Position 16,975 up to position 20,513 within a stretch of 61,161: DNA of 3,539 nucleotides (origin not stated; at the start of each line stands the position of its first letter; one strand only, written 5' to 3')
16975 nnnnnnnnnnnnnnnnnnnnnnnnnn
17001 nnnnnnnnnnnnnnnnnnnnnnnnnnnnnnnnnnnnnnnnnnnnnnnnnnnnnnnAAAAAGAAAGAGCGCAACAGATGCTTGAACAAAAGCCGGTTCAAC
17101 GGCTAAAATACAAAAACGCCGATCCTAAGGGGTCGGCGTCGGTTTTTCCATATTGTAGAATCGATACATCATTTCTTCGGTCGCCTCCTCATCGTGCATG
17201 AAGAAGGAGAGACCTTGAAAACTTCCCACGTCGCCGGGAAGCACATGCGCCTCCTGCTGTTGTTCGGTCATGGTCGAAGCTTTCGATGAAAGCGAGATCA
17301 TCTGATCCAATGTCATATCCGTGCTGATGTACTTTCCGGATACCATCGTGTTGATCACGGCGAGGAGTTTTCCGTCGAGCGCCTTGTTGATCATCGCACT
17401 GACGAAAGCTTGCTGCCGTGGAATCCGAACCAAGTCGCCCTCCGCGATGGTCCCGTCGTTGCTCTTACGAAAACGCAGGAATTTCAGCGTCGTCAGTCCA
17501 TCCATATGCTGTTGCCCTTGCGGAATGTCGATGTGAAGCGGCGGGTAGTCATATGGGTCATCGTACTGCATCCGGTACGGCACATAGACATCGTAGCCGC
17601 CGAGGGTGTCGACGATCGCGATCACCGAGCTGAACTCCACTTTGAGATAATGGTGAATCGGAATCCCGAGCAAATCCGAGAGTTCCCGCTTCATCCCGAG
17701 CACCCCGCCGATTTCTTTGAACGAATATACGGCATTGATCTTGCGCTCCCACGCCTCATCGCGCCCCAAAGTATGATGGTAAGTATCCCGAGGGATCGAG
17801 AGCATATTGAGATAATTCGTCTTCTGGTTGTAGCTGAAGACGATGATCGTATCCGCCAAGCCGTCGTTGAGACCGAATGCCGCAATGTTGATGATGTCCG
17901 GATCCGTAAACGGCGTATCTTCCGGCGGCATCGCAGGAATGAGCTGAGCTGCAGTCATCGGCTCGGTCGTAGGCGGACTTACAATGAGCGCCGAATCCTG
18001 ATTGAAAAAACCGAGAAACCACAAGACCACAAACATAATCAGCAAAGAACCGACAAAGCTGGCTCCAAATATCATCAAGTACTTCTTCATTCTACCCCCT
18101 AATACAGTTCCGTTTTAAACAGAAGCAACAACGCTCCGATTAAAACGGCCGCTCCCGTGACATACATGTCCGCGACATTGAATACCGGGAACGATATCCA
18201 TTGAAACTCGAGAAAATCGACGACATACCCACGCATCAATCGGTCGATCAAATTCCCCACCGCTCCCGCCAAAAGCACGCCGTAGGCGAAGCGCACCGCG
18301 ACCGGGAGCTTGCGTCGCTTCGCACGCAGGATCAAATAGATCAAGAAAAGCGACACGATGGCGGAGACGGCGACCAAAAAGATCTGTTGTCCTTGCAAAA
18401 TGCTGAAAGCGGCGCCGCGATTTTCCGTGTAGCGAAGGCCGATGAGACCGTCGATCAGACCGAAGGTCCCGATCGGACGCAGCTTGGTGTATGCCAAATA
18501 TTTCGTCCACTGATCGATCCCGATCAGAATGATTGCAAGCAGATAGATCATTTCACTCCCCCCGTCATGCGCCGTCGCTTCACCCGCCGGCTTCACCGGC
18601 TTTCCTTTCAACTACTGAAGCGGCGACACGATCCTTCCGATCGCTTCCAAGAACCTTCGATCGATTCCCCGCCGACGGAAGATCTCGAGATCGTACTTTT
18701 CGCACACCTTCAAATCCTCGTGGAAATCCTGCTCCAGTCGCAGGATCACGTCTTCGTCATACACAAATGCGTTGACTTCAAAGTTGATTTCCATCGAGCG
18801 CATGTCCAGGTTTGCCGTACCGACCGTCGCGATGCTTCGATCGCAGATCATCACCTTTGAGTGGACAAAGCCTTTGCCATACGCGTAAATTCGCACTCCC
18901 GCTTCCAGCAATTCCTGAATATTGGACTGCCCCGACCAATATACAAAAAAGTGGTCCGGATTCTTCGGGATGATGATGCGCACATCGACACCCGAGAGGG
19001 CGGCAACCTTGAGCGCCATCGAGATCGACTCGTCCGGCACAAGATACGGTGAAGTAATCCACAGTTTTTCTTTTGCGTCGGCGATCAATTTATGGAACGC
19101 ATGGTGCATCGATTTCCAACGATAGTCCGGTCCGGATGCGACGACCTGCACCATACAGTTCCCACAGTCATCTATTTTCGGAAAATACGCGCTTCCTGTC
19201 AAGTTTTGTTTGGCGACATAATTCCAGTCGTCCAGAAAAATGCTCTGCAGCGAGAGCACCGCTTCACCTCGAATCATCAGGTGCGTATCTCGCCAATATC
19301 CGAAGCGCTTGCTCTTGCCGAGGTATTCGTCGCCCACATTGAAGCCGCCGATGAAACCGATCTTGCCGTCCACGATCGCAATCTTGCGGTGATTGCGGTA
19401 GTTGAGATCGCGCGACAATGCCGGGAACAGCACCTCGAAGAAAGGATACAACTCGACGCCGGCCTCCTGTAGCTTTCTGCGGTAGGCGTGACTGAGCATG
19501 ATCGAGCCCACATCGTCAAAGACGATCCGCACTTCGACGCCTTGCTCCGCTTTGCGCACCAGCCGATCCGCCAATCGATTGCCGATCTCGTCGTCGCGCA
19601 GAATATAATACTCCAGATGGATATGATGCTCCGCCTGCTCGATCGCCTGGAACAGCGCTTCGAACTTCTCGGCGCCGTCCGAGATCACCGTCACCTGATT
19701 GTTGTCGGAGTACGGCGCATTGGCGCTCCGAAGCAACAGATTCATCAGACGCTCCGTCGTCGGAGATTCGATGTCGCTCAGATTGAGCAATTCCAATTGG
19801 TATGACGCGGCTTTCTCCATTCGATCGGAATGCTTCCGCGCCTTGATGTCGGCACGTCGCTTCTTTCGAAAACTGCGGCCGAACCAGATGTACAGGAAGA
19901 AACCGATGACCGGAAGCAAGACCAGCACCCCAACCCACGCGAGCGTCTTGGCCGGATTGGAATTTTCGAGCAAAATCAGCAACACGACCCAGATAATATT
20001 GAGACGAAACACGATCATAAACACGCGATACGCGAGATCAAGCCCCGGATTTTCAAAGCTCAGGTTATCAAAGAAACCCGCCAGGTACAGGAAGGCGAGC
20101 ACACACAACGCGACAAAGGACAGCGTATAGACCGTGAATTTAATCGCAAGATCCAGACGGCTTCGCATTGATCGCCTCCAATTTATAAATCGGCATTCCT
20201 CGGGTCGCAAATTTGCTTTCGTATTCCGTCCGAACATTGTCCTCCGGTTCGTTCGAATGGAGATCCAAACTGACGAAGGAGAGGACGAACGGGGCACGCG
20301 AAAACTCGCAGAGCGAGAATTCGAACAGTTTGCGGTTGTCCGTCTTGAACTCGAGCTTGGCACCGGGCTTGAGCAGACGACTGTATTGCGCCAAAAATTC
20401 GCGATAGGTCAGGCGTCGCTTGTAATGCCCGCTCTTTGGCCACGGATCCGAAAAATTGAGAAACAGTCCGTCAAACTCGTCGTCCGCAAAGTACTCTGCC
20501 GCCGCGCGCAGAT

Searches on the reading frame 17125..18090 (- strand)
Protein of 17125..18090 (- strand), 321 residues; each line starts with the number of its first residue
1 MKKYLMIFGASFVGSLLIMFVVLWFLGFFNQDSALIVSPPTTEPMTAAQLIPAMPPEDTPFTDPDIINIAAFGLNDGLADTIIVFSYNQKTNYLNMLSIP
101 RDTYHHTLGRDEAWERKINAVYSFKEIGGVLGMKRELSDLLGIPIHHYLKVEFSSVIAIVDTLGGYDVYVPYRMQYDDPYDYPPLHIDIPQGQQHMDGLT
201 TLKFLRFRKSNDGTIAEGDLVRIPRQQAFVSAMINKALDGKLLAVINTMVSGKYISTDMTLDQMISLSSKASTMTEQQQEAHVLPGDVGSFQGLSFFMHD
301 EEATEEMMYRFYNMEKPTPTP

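Call 84: search_protein_families(library=ncbifam, proteins=[window:17125-18090:-], max_evalue=1e-8)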
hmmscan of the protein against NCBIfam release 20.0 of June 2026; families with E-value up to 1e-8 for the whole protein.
window:17125-18090:- (321 aa): 4 families
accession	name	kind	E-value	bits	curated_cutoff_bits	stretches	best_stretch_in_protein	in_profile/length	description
TIGR00350.1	lytR_cpsA_psr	domain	4.8e-31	108.1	62.3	1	78-237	2-150/152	LCP family glycopolymer transferase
NF006897.1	PRK09379.1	equivalog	3.9e-29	101.8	441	1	75-308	73-290/298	polyisoprenyl-teichoic acid--peptidoglycan teichoic acid transferase TagU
NF051849.1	LCP_trans_Cps2A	equivalog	5.1e-16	58.9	650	1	80-270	242-420/477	LCP family glycopolymer transferase CpsA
NF047591.1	ligase_LytR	equivalog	1e-12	48.1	450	1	76-273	77-269/336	glycopolymer--peptidoglycan transferase LytR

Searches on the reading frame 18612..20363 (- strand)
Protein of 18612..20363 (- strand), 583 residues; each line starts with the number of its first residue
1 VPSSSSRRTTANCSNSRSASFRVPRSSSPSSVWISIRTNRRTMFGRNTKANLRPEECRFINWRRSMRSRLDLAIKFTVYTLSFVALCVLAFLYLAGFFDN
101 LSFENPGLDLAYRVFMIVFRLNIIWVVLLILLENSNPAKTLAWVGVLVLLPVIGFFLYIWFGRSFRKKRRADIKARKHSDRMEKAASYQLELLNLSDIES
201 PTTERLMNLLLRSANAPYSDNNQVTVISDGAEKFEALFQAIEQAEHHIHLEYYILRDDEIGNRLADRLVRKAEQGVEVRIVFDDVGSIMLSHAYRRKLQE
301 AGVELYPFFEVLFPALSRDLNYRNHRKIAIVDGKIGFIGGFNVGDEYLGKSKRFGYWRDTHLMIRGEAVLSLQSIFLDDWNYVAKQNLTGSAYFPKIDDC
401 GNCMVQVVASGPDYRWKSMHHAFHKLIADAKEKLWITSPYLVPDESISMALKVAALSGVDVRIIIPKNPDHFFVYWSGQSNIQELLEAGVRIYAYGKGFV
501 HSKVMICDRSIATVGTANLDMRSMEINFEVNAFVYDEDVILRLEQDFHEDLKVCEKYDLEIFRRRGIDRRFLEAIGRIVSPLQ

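Call 84: search_protein_families(library=ncbifam, proteins=[window:18612-20363:-], max_evalue=1e-8)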
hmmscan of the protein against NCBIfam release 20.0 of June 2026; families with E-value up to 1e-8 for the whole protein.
window:18612-20363:- (583 aa): 8 families
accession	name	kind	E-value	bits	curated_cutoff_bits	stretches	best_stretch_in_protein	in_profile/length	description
TIGR04265.1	bac_cardiolipin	equivalog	5.7e-160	533.4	290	1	114-582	6-482/483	cardiolipin synthase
NF009107.0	PRK12452.1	equivalog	3.7e-132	441.7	787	1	111-582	29-508/509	cardiolipin synthase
NF008427.0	PRK11263.1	equivalog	7.8e-55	186.6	281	1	216-549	3-338/409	cardiolipin synthase ClsB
NF038319.1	DISARM_DrmC_I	equivalog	4.4e-19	69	133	1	405-548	78-232/236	DISARM system phospholipase D-like protein DrmC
NF010492.0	PRK13912.1-3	equivalog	3.2e-12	46.4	297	0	420-557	36-178/178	nuclease NucT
NF010490.0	PRK13912.1-1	equivalog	1.4e-09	38.2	211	0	424-545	36-150/159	nuclease NucT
NF006946.0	PRK09428.1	equivalog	4.8e-09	35.6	314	0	220-283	23-88/451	CDP-diacylglycerol--serine O-phosphatidyltransferase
NF010491.0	PRK13912.1-2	equivalog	5.3e-09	36.1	225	0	422-554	40-177/180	nuclease NucT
